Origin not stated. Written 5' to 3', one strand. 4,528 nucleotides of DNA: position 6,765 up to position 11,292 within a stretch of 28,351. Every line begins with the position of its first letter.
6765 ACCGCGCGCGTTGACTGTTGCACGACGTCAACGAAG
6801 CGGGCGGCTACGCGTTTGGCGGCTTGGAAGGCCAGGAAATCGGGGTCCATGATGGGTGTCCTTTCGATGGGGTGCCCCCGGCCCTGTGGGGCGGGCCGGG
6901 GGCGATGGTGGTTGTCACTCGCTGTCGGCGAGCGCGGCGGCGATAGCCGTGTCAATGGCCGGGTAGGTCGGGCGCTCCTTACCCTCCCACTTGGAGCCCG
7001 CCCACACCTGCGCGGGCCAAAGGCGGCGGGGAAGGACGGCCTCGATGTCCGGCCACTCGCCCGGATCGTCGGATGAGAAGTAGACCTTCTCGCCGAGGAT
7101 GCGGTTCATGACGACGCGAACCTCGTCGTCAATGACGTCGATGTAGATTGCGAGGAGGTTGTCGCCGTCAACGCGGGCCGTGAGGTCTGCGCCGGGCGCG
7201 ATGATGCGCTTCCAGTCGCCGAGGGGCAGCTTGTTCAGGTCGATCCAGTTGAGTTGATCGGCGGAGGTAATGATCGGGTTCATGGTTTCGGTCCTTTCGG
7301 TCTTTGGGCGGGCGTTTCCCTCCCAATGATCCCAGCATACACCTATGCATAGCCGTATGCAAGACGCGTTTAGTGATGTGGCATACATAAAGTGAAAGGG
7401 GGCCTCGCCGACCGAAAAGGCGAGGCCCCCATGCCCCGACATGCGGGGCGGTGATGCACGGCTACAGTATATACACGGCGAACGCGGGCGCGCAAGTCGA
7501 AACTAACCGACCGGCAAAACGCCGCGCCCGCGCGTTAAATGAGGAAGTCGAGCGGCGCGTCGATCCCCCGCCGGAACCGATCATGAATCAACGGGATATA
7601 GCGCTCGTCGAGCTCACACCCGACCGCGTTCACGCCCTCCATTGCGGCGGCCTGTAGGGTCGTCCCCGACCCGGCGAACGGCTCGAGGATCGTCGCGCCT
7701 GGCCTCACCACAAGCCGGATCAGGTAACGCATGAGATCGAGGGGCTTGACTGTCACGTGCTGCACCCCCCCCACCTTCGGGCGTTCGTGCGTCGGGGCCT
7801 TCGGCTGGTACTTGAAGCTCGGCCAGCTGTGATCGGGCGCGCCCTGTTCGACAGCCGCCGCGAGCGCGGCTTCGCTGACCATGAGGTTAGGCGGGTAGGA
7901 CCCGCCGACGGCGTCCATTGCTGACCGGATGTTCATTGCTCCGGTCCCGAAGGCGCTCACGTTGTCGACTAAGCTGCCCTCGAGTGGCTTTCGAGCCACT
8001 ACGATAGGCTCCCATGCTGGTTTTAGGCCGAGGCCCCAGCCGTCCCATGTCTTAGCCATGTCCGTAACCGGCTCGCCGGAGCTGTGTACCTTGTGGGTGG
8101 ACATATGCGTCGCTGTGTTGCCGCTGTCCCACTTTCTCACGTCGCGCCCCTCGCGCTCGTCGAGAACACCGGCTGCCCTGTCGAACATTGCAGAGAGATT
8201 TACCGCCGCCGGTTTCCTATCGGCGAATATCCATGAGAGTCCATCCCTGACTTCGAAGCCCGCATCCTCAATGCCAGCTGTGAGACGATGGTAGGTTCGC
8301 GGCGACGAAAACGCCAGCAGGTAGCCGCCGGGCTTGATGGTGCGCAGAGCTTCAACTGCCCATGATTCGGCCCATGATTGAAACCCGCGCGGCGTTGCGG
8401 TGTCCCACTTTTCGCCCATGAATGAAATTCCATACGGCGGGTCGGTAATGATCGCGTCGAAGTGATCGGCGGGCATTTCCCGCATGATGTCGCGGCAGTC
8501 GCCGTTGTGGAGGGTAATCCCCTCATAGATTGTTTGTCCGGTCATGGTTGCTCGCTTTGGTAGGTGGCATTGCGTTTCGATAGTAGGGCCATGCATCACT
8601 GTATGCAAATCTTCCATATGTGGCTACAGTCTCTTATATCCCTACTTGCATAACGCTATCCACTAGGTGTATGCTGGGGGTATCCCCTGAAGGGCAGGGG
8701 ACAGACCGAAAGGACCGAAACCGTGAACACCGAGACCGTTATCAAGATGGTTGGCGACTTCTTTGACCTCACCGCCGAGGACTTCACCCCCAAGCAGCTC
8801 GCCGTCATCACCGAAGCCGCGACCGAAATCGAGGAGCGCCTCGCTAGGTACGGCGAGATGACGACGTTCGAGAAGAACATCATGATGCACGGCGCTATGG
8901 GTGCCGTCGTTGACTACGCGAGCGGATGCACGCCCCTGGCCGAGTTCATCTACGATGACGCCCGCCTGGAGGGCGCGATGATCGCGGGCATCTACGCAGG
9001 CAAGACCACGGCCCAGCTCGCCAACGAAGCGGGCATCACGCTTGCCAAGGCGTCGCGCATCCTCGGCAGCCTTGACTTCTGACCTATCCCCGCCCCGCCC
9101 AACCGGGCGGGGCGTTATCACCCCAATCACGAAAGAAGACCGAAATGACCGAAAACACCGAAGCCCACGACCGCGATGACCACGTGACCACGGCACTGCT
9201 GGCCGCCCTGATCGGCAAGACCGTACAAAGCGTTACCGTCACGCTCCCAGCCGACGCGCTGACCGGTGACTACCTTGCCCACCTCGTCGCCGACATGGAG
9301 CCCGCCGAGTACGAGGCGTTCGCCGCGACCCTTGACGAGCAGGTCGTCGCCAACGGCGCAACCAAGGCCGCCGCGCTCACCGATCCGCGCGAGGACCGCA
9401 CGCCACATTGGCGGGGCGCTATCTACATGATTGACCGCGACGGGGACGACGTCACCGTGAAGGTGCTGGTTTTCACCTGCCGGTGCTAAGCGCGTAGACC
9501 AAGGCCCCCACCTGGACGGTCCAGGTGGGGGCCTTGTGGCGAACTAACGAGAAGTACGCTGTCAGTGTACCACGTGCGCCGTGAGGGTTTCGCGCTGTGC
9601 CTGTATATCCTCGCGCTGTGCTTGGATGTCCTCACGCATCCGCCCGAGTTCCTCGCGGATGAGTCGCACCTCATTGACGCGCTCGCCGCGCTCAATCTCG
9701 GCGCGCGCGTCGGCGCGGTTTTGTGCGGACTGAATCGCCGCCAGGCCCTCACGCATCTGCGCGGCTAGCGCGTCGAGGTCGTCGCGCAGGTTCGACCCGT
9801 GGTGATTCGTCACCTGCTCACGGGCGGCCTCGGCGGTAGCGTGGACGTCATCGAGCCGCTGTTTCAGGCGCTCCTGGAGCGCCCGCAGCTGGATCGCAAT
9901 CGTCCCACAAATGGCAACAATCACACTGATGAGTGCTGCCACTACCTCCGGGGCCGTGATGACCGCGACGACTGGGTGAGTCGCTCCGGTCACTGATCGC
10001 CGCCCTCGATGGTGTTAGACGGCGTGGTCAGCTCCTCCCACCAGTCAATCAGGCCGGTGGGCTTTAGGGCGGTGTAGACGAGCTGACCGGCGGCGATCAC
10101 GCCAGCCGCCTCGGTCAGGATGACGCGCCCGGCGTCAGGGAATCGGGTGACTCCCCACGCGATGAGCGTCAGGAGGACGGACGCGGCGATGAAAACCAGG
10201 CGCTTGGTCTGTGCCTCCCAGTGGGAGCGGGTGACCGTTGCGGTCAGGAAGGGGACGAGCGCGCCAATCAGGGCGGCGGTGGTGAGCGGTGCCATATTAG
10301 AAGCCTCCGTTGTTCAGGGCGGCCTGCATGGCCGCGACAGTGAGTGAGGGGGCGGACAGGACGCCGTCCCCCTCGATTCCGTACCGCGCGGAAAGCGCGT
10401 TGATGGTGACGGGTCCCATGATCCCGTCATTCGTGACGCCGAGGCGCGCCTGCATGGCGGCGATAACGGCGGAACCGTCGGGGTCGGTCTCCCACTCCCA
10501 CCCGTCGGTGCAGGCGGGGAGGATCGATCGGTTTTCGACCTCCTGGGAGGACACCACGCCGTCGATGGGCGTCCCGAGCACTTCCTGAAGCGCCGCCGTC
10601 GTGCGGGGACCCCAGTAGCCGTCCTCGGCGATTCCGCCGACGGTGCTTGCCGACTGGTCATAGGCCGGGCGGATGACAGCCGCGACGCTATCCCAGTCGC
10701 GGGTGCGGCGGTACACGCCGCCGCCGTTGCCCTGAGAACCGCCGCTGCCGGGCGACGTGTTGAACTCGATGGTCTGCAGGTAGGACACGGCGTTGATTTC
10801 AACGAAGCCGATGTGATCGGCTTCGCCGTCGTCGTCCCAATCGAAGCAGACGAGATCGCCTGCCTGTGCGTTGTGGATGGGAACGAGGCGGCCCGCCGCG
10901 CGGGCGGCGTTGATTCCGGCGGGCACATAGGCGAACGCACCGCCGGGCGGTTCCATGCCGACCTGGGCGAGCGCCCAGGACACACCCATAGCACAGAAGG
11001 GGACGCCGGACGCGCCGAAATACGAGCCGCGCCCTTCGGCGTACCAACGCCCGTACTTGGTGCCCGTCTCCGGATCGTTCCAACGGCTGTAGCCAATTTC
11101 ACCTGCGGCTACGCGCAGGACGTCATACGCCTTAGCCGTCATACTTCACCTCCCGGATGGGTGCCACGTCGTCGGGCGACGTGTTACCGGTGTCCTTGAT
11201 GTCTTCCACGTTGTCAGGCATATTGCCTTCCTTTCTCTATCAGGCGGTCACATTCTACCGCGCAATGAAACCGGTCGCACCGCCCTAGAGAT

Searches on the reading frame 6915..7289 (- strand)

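Call 7: search_protein_families(library=pfam, proteins=[window:6915-7289:-], max_evalue=1)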
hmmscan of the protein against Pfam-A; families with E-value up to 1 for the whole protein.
window:6915-7289:- (124 aa): 0 families

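Call 8: search_protein_families(library=phrogs, proteins=[window:6915-7289:-], max_evalue=1)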
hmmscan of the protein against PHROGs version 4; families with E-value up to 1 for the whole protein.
window:6915-7289:- (124 aa): 1 family
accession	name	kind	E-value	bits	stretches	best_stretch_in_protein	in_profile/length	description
phrog_6386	-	transcription regulation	0.42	11.3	1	81-110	36-64/179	transcription antiterminator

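Call 42: search_protein_families(library=ncbifam, proteins=[window:6915-7289:-], max_evalue=1)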
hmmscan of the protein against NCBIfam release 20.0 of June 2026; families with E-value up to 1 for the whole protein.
window:6915-7289:- (124 aa): 0 families

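Call 43: search_protein_families(library=padloc, proteins=[window:6915-7289:-], max_evalue=1)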
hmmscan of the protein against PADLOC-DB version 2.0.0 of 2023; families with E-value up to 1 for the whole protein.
window:6915-7289:- (124 aa): 0 families

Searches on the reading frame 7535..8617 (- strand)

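Call 24: search_protein_families(library=pfam, proteins=[window:7535-8617:-], max_evalue=0.01)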
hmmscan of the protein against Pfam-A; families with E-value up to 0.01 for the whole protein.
window:7535-8617:- (360 aa): 2 families
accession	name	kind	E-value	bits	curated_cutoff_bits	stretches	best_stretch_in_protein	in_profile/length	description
PF01555.25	N6_N4_Mtase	-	1.5e-27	97.5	26.7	1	54-344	2-219/221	DNA methylase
PF01170.24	UPF0020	-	4.4e-07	30.2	22.3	0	34-67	105-136/197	RMKL-like, methyltransferase domain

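Call 25: search_protein_families(library=phrogs, proteins=[window:7535-8617:-], max_evalue=0.001)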
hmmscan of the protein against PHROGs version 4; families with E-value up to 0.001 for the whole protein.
window:7535-8617:- (360 aa): 14 families
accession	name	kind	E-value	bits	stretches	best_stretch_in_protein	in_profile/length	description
phrog_67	-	other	1.1e-64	220.8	1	30-352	120-347/743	DNA methyltransferase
phrog_3008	-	other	2.8e-25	90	1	286-353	149-216/244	DNA methyltransferase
phrog_498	-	other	6.3e-24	85.4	1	43-350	213-422/633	DNA methyltransferase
phrog_6025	-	other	4.2e-21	76.4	1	25-150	3-129/192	DNA methyltransferase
phrog_23148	-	unknown function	5.2e-12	47.1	1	262-350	62-148/165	-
phrog_8769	-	other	1.3e-10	42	1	296-352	1-57/71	methyltransferase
phrog_23085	-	unknown function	3.4e-10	40.7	1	265-348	19-105/138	-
phrog_18293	-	other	3.6e-09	37.6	1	287-350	46-109/119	methyltransferase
phrog_6952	-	other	1.5e-08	35.7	1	286-338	113-165/181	DNA methyltransferase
phrog_18146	-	other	3.3e-07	30.6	1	294-337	56-100/452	DNA methyltransferase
phrog_11619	-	other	4.8e-07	30.4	1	37-104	71-138/186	DNA methyltransferase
phrog_12862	-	unknown function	2.5e-06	28.5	1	34-103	3-64/149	-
phrog_10183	-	other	8.1e-06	25.3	0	34-62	502-528/889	DNA methyltransferase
phrog_12517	-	unknown function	0.0001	22.6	0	296-341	95-140/316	-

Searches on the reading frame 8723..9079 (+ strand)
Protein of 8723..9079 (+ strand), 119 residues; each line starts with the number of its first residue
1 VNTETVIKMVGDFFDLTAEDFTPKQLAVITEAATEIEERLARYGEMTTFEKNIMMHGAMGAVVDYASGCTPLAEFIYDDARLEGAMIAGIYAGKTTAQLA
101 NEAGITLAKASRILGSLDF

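Call 7: search_protein_families(library=pfam, proteins=[window:8723-9079:+], max_evalue=1)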
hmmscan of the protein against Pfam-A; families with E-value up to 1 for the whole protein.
window:8723-9079:+ (119 aa): 0 families

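Call 8: search_protein_families(library=phrogs, proteins=[window:8723-9079:+], max_evalue=1)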
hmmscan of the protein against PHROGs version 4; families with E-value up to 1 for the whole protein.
window:8723-9079:+ (119 aa): 3 families
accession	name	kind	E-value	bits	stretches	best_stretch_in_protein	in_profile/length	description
phrog_36579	-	unknown function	0.018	16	1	17-50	40-73/154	-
phrog_4583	-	transcription regulation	0.095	13.7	0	6-27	54-75/81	transcriptional repressor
phrog_35623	-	unknown function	0.19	12.8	1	24-54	57-88/127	-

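Call 18: find_homologous_proteins(query=window:8723-9079:+, max_evalue=0.001)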
Query window:8723-9079:+ (119 aa): 12 proteins with E <= 0.001 among 22 candidates.
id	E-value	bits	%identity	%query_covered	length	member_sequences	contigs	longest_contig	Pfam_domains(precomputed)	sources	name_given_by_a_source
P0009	2.0e-69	248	99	100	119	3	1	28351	-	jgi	jgi:hypothetical protein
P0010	1.4e-61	223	87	100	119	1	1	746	-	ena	-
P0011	3.6e-61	222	90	100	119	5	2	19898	-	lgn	-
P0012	6.2e-59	215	86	100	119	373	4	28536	-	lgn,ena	-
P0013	1.4e-58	214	86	100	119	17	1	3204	-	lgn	-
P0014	2.7e-55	203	83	100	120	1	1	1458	-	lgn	-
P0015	8.0e-55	201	82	100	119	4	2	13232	-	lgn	-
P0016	1.5e-51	191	80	100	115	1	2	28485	-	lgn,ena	-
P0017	8.0e-32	128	82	61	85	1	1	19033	-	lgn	-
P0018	2.4e-9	55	73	36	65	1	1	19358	-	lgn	-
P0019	5.0e-9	54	100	26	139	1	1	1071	-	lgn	-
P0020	9.5e-8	50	97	26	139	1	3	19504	-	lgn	-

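Call 42: search_protein_families(library=ncbifam, proteins=[window:8723-9079:+], max_evalue=1)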
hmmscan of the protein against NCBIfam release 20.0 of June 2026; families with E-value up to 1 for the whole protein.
window:8723-9079:+ (119 aa): 0 families

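Call 43: search_protein_families(library=padloc, proteins=[window:8723-9079:+], max_evalue=1)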
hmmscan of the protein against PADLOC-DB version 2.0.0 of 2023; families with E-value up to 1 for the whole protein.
window:8723-9079:+ (119 aa): 0 families

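Call 66: predict_structure(alignment_id=A6)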
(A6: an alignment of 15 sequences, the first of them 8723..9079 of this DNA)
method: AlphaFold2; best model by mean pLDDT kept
length: 119 residues; sequences in the alignment: 15
mean_pLDDT: 93.4   pTM: 0.86
mean pLDDT of the five models: 93.4, 92.7, 91.9, 90.4, 90.3
residues with pLDDT >= 90: 95; 70-90: 24; 50-70: 0; < 50: 0
segments of 3 or more residues with pLDDT < 50: none
pLDDT, mean of each block of 10 residues (from residue 1): 89 93 96 93 87 91 96 94 97 97 97 91
secondary structure, 60 per line:
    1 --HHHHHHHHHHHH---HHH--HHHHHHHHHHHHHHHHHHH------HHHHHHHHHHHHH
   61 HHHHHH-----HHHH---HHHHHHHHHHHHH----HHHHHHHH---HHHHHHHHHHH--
elements in order: H3-14 H23-41 H48-66 H72-75 H79-91 H96-103 H107-117

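Call 68: fold_search(model_id=the predicted structure, library=pdb)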
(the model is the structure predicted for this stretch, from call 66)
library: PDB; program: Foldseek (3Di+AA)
matches with E <= 10: 97; with E <= 0.001: 0
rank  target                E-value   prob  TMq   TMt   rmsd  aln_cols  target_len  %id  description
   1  9n6z_NB               1.5e+00  0.06  0.19  0.12  13.7       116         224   13  SSU processome maturation and disassembly, State D (released 2025-11-05)
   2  9lgu_A                2.0e+00  0.06  0.21  0.19  13.3       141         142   13  Crystal structure of Bcl-xL in complex with stapled HRK peptide (released 2025-08-06)
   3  4qvf_A                2.1e+00  0.06  0.20  0.17  12.7       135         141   15  Crystal structure of Bcl-xL in complex with BIM BH3 domain (released 2015-06-10)
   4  9n74_NB               2.2e+00  0.05  0.19  0.10  13.8       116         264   14  SSU processome maturation and disassembly, State H (released 2025-10-29)
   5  6lhd_B                2.3e+00  0.08  0.21  0.09  12.0       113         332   13  Crystal structure of p53/BCL-xL fusion complex (released 2021-03-31)
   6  7od1_B                2.8e+00  0.07  0.25  0.10  14.9       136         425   11  Crystal structure of RBR ubiquitin ligase ARIH2 (released 2021-09-15)
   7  3c3w_A                3.3e+00  0.13  0.27  0.17  11.6        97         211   14  Crystal Structure of the Mycobacterium tuberculosis Hypoxic Response Regulator DosR (released 2008-04-22)
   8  8zwn_B                3.5e+00  0.06  0.20  0.12  13.1       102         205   15  Crystal structure of DNA-binding transcriptional activator EvgA from Escherichia coli str. K-12 substr. MG1655 (released 2025-06-18)
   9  9n78_NB               3.5e+00  0.04  0.20  0.12  13.5       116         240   14  SSU processome maturation and disassembly, State L (released 2025-11-05)
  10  9n75_NB               3.5e+00  0.04  0.19  0.11  13.5       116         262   13  SSU processome maturation and disassembly, State I (released 2025-11-05)
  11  8bd5_X                3.7e+00  0.08  0.24  0.30  11.2       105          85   15  Cas12k-sgRNA-dsDNA-S15-TniQ-TnsC transposon recruitment complex (released 2022-12-28)
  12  1x90_A                3.7e+00  0.06  0.22  0.19  13.8       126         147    8  Crystal structure of mutant form B of a pectin methylesterase inhibitor from Arabidopsis (released 2004-12-28)
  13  9n6v_NB               3.7e+00  0.03  0.19  0.11  13.7       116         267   13  SSU processome maturation and disassembly, State A (released 2025-11-05)
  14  1xg2_B                4.1e+00  0.06  0.24  0.20  11.9       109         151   13  Crystal structure of the complex between pectin methylesterase and its inhibitor protein (released 2005-03-22)
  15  2y1n_A                4.3e+00  0.04  0.21  0.09  12.0       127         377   12  Structure of c-Cbl-ZAP-70 peptide complex (released 2012-01-18)
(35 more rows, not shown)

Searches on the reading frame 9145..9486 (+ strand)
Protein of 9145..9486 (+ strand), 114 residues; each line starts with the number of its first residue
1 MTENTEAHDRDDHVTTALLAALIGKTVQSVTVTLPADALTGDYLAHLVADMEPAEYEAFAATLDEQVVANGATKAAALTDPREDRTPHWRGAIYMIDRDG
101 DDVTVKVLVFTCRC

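Call 7: search_protein_families(library=pfam, proteins=[window:9145-9486:+], max_evalue=1)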
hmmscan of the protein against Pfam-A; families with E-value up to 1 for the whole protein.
window:9145-9486:+ (114 aa): 1 family
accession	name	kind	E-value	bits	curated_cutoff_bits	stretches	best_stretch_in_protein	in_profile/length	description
PF13223.11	DUF4031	-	0.099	13.3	25.6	1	39-63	10-34/76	Protein of unknown function (DUF4031)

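Call 8: search_protein_families(library=phrogs, proteins=[window:9145-9486:+], max_evalue=1)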
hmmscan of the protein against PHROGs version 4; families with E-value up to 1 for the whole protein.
window:9145-9486:+ (114 aa): 2 families
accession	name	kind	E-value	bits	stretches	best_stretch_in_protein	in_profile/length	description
phrog_36239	-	unknown function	0.049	14.7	1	15-60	81-126/132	-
phrog_8671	-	DNA, RNA and nucleotide metabolism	0.19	12.8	1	4-68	30-94/122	partition protein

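Call 42: search_protein_families(library=ncbifam, proteins=[window:9145-9486:+], max_evalue=1)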
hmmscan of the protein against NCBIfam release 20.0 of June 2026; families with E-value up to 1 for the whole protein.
window:9145-9486:+ (114 aa): 0 families

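Call 43: search_protein_families(library=padloc, proteins=[window:9145-9486:+], max_evalue=1)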
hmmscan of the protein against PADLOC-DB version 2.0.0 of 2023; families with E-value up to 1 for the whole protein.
window:9145-9486:+ (114 aa): 0 families

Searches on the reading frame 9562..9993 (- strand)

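Call 50: search_protein_families(library=phrogs, proteins=[window:9562-9993:-], max_evalue=0.001)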
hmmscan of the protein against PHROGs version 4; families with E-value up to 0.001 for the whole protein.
window:9562-9993:- (143 aa): 3 families
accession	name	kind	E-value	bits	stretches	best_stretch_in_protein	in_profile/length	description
phrog_3534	-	unknown function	5.8e-15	56.3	1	15-140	12-111/117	-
phrog_404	-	tail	7e-13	49.7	1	21-134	18-100/118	minor tail protein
phrog_15808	-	unknown function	1.9e-09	38.7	1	11-87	4-87/142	-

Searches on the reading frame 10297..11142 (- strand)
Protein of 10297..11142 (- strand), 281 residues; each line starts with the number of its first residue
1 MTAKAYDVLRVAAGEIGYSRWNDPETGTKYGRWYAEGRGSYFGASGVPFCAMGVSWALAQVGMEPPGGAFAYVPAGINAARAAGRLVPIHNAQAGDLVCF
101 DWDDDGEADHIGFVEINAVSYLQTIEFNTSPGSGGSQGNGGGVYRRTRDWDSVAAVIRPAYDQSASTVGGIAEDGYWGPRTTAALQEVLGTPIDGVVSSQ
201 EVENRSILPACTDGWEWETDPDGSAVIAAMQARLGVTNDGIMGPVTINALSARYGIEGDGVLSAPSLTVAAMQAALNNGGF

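Call 50: search_protein_families(library=phrogs, proteins=[window:10297-11142:-], max_evalue=0.001)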
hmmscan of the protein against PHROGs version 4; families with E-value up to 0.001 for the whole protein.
window:10297-11142:- (281 aa): 7 families
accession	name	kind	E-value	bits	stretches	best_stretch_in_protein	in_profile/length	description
phrog_21825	-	lysis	3.4e-81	273.9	1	4-252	3-258/289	endolysin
phrog_21357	-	lysis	7.7e-30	105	1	4-173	3-172/225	endolysin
phrog_9589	-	lysis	1.1e-13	52.8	1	5-149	4-143/281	endolysin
phrog_23582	-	unknown function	3.5e-11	43.8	1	223-280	178-233/565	-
phrog_7887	-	lysis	1.8e-05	25.5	1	53-166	33-145/238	endolysin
phrog_1493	-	lysis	4.6e-05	23.7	0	220-278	275-341/394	endolysin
phrog_2649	-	lysis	0.00016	22.6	0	224-253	209-238/261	endolysin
